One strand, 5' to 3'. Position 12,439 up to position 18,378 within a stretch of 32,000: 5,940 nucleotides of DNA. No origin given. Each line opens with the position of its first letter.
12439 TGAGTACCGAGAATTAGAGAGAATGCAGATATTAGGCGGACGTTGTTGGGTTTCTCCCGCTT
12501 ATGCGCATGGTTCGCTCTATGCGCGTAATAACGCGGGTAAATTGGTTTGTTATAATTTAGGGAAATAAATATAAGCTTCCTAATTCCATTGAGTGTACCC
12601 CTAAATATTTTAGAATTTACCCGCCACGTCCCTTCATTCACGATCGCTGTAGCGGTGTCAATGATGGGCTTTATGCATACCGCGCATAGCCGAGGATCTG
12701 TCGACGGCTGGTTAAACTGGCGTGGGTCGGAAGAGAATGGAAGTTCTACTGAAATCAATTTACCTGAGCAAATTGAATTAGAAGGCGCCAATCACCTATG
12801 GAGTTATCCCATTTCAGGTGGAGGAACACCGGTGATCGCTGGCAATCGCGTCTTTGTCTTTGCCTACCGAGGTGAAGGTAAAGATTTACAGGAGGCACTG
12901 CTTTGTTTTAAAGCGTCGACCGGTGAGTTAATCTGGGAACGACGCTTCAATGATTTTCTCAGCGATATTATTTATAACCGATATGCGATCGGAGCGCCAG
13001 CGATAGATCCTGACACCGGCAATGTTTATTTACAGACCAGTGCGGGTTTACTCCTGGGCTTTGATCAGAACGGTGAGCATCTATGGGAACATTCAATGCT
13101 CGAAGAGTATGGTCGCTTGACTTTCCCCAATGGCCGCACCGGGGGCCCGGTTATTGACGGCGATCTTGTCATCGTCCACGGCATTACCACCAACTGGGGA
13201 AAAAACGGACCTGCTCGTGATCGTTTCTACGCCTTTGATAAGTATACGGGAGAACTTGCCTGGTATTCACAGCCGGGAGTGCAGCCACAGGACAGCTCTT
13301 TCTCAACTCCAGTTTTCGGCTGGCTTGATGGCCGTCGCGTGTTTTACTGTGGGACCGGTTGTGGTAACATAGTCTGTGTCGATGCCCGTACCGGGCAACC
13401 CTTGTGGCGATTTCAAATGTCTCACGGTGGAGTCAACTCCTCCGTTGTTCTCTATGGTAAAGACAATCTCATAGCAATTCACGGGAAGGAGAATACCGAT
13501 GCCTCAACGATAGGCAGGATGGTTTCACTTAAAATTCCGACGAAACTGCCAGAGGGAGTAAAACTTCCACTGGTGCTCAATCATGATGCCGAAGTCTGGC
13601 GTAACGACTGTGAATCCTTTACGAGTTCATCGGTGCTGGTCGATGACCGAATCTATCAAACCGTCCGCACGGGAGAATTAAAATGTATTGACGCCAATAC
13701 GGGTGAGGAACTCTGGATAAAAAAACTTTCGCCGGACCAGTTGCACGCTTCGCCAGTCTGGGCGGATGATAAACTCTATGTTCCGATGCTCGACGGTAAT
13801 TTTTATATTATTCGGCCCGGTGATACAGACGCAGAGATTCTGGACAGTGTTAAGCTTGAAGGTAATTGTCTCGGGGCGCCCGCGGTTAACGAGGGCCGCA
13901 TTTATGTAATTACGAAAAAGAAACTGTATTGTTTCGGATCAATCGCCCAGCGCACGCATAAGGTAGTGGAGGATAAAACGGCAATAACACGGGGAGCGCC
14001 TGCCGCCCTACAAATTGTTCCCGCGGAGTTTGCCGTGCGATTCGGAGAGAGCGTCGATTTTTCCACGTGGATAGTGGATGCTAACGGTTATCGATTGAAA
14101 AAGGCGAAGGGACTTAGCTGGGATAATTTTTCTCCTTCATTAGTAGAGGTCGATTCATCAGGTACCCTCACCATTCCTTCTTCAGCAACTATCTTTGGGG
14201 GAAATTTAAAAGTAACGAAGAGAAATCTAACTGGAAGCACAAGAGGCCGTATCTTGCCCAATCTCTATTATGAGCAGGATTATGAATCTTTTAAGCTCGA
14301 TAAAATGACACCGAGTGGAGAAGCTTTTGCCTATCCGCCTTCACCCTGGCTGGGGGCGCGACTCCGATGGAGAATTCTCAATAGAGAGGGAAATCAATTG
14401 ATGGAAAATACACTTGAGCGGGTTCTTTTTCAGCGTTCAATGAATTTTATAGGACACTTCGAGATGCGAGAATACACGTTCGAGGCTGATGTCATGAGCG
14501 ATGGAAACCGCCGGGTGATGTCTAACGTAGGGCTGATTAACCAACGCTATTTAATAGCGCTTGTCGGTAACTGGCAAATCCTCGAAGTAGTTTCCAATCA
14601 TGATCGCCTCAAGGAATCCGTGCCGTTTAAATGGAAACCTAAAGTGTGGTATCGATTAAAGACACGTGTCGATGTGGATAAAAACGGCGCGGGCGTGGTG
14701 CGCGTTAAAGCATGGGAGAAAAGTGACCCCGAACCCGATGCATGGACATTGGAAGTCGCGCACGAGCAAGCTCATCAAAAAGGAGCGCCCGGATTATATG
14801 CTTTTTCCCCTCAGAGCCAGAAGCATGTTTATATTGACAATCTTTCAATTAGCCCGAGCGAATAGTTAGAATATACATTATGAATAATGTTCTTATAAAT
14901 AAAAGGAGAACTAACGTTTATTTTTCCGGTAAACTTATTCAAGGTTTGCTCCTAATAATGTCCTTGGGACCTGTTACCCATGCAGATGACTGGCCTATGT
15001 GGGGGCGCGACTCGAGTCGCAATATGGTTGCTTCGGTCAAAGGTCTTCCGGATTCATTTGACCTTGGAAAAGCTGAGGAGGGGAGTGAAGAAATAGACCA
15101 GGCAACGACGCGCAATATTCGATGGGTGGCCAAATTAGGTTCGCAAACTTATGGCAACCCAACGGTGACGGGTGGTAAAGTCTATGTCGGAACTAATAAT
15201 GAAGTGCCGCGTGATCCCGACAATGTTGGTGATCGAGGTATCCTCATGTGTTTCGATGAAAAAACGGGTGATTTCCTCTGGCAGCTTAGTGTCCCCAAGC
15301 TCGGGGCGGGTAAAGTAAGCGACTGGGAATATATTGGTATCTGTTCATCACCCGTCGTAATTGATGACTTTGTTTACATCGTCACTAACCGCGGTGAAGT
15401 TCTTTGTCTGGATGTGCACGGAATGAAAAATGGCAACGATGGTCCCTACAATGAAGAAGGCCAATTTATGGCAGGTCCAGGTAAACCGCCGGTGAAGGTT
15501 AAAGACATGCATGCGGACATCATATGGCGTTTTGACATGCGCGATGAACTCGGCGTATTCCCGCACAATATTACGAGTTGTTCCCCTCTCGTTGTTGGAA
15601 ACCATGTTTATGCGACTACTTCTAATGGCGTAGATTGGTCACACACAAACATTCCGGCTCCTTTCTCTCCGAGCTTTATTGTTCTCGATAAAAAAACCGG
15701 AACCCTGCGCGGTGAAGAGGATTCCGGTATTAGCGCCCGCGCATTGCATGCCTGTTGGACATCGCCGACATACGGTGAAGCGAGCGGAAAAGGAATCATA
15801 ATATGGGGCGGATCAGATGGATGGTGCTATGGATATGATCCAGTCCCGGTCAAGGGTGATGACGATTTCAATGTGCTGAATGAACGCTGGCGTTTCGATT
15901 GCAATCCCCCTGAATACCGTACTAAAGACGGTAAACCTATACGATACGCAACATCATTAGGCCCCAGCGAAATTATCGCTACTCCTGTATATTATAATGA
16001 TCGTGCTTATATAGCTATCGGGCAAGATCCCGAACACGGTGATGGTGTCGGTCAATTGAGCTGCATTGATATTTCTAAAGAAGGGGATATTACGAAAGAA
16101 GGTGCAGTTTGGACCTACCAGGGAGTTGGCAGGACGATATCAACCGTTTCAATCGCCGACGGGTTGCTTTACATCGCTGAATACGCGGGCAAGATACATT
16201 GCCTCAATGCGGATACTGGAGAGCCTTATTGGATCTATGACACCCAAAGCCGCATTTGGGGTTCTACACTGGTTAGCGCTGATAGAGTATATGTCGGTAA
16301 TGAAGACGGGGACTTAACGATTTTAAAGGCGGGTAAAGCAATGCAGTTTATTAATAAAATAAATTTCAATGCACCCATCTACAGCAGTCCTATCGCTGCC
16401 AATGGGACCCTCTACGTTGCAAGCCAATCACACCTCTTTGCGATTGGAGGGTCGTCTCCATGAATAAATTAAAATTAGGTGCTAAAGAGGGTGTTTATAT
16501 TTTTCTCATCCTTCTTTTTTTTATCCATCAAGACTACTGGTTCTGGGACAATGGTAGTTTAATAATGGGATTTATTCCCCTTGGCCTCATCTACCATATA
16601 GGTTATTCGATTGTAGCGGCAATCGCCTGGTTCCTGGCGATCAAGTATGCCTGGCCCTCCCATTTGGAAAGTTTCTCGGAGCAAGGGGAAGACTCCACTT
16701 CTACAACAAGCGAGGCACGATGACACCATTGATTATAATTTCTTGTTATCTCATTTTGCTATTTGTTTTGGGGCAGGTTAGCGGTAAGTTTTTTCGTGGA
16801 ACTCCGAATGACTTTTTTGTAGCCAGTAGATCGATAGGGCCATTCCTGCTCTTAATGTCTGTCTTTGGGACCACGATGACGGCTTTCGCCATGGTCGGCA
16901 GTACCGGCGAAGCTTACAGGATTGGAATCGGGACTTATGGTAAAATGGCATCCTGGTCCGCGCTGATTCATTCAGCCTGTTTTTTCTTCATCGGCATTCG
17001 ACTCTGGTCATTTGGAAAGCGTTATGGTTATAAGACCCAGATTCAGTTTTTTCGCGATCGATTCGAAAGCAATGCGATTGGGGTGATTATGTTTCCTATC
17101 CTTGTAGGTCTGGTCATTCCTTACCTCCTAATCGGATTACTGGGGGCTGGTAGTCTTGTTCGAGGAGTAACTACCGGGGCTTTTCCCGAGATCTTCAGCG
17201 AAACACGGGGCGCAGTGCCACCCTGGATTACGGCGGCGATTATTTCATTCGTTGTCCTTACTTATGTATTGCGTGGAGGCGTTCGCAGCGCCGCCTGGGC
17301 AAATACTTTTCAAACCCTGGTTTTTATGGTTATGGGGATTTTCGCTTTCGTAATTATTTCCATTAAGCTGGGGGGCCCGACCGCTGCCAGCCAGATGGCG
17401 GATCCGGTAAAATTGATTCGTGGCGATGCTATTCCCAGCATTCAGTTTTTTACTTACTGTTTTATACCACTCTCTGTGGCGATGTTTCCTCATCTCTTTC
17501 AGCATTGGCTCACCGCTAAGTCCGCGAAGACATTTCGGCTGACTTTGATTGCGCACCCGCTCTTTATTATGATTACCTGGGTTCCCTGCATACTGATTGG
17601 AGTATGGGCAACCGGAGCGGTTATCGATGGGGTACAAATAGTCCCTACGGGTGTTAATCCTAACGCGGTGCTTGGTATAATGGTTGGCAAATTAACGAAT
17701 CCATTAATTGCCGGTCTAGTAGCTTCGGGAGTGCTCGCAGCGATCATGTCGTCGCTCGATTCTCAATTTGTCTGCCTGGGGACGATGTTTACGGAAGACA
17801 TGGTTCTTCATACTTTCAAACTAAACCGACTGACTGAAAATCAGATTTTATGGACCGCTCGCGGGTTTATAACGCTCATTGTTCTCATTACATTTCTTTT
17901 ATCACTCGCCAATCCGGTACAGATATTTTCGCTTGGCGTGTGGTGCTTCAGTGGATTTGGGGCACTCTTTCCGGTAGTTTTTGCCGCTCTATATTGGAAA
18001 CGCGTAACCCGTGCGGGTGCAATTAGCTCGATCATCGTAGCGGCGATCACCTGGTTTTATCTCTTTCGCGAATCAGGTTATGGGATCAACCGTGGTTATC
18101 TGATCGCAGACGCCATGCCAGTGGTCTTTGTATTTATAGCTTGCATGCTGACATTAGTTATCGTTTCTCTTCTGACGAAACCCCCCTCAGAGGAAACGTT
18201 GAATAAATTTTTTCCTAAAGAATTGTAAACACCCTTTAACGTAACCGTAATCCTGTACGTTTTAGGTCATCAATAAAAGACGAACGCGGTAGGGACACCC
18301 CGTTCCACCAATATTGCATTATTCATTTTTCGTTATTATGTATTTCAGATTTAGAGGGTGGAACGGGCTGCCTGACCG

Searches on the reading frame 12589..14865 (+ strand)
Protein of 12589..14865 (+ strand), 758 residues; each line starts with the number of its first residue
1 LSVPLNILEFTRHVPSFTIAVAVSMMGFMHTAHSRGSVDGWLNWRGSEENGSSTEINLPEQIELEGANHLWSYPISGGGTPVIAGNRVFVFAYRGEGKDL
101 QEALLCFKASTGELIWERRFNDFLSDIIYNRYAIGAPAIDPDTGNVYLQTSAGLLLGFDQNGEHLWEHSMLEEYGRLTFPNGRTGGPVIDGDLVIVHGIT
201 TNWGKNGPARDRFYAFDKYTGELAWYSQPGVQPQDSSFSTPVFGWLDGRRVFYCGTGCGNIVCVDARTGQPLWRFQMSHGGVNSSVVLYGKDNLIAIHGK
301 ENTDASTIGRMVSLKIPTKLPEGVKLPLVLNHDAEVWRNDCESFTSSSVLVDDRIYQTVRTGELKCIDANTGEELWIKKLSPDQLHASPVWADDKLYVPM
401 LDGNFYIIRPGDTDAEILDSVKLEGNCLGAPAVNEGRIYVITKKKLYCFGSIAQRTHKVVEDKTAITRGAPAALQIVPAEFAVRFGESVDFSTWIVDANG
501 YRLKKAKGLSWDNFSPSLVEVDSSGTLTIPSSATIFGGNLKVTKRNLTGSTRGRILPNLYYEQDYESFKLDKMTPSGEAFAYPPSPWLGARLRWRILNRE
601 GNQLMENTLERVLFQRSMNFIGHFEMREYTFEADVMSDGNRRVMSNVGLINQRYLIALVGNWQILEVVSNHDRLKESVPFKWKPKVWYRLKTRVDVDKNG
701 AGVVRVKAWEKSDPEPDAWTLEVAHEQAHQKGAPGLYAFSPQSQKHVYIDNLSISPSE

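Call 12: search_protein_families(library=pfam, proteins=[window:12589-14865:+], max_evalue=0.001)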
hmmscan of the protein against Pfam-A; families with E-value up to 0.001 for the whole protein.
window:12589-14865:+ (758 aa): 3 families
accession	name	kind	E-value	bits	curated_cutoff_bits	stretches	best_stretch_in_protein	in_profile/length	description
PF13360.13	PQQ_2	-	1.6e-29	103.6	27.6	3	69-197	15-124/233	Outer membrane protein assembly factor BamB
PF13570.13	Beta-prop_ACSF4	-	8.8e-16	58.6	133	2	333-458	123-249/329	Beta-alanine-activating enzyme, beta-propeller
PF01011.28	PQQ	-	1.3e-10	41.1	26.7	0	343-379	48-84/595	Glucose/ethanol/alcohol dehydrogenase, beta-propeller domain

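Call 59: search_protein_families(library=ncbifam, proteins=[window:12589-14865:+], max_evalue=0.001)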
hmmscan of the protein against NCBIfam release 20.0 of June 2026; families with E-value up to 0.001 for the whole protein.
window:12589-14865:+ (758 aa): 4 families
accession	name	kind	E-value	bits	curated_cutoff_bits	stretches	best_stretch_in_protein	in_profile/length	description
TIGR03300.1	assembly_YfgL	equivalog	1.1e-17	63.8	285.2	1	347-444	60-154/377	outer membrane protein assembly factor BamB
NF008351.0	PRK11138.1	equivalog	1.4e-11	43.6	423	1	349-444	66-169/394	outer membrane protein assembly factor BamB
TIGR03075.1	PQQ_enz_alc_DH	subfamily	1.1e-09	37.5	480.05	0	247-291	474-516/530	PQQ-dependent dehydrogenase, methanol/ethanol family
TIGR04528.1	acido_non_PQQ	subfamily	3.5e-06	26.1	650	0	211-292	401-478/493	acido-empty-quinoprotein group A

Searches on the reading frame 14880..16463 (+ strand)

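Call 12: search_protein_families(library=pfam, proteins=[window:14880-16463:+], max_evalue=0.001)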
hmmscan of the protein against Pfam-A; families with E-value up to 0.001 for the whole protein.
window:14880-16463:+ (527 aa): 3 families
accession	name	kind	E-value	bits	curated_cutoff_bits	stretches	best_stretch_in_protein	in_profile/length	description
PF13360.13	PQQ_2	-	1.5e-19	71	27.6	1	423-482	30-88/233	Outer membrane protein assembly factor BamB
PF13570.13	Beta-prop_ACSF4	-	1.4e-17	64.6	133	1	403-517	119-233/329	Beta-alanine-activating enzyme, beta-propeller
PF01011.28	PQQ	-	8.4e-07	28.5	26.7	0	421-458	51-88/595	Glucose/ethanol/alcohol dehydrogenase, beta-propeller domain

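Call 59: search_protein_families(library=ncbifam, proteins=[window:14880-16463:+], max_evalue=0.001)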
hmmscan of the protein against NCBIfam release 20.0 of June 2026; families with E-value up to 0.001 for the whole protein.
window:14880-16463:+ (527 aa): 5 families
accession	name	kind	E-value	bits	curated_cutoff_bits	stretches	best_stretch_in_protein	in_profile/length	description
TIGR03300.1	assembly_YfgL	equivalog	1.6e-14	53.4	285.2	1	422-517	60-154/377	outer membrane protein assembly factor BamB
NF008351.0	PRK11138.1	equivalog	2.8e-11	42.5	423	1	424-520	66-173/394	outer membrane protein assembly factor BamB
NF053615.1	SerThrKinAfsKStmc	equivalog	2.9e-08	32.8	1300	1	419-518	697-794/809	protein serine/threonine kinase AfsK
TIGR03075.1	PQQ_enz_alc_DH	subfamily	3.9e-07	29.1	480.05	0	413-514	428-523/530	PQQ-dependent dehydrogenase, methanol/ethanol family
TIGR04528.1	acido_non_PQQ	subfamily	1.1e-05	24.4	650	0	93-150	142-194/493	acido-empty-quinoprotein group A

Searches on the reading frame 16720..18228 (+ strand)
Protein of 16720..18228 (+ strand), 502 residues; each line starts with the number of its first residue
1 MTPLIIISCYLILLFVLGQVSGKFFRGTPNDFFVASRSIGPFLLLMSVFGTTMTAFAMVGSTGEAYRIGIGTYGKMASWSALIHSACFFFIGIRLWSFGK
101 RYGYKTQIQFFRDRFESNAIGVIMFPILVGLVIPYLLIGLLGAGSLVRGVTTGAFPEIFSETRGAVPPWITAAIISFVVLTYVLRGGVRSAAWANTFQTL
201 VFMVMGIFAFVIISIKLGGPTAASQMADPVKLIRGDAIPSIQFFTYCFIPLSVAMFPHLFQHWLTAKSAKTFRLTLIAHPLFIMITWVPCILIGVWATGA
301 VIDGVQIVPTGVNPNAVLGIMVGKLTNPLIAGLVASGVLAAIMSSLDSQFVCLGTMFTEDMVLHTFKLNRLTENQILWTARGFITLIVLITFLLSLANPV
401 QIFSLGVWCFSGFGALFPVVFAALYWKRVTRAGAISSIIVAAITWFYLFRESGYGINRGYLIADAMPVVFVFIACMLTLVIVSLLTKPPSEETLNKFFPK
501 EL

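Call 6: search_protein_families(library=pfam, proteins=[window:16720-18228:+], max_evalue=0.01)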
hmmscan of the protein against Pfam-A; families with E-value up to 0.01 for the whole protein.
window:16720-18228:+ (502 aa): 1 family
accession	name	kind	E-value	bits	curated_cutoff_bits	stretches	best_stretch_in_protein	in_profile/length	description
PF00474.23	SSF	-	1.8e-33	116.5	22.8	1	32-440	1-405/406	Sodium:solute symporter family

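Call 8: search_protein_families(library=ncbifam, proteins=[window:16720-18228:+], max_evalue=0.01)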
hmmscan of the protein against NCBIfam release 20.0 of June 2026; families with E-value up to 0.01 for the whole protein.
window:16720-18228:+ (502 aa): 7 families
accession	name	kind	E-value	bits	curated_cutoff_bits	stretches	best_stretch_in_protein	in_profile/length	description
TIGR02121.1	Na_Pro_sym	equivalog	9.6e-37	126.8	515.5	1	4-497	4-480/488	sodium/proline symporter PutP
TIGR00813.1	sss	superfamily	3.7e-36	125.1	184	1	32-440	1-410/411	sodium/solute symporter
TIGR02119.1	panF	equivalog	1.2e-25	90.5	328.05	1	5-448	5-437/471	sodium/pantothenate symporter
NF011948.0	PRK15419.1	equivalog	5.5e-23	81.6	955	1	2-497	5-484/502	sodium/proline symporter PutP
TIGR03648.1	Na_symport_lg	subfamily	4.6e-13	48.5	320.75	1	324-493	357-537/547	VC_2705 family sodium/solute symporter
NF007790.0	PRK10484.1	equivalog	1.3e-11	44.1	401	1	26-480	29-477/527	solute:sodium symporter family transporter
NF046076.1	monocarbox_MctP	equivalog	8.3e-11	41.2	625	1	5-485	3-476/481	monocarboxylate uptake permease MctP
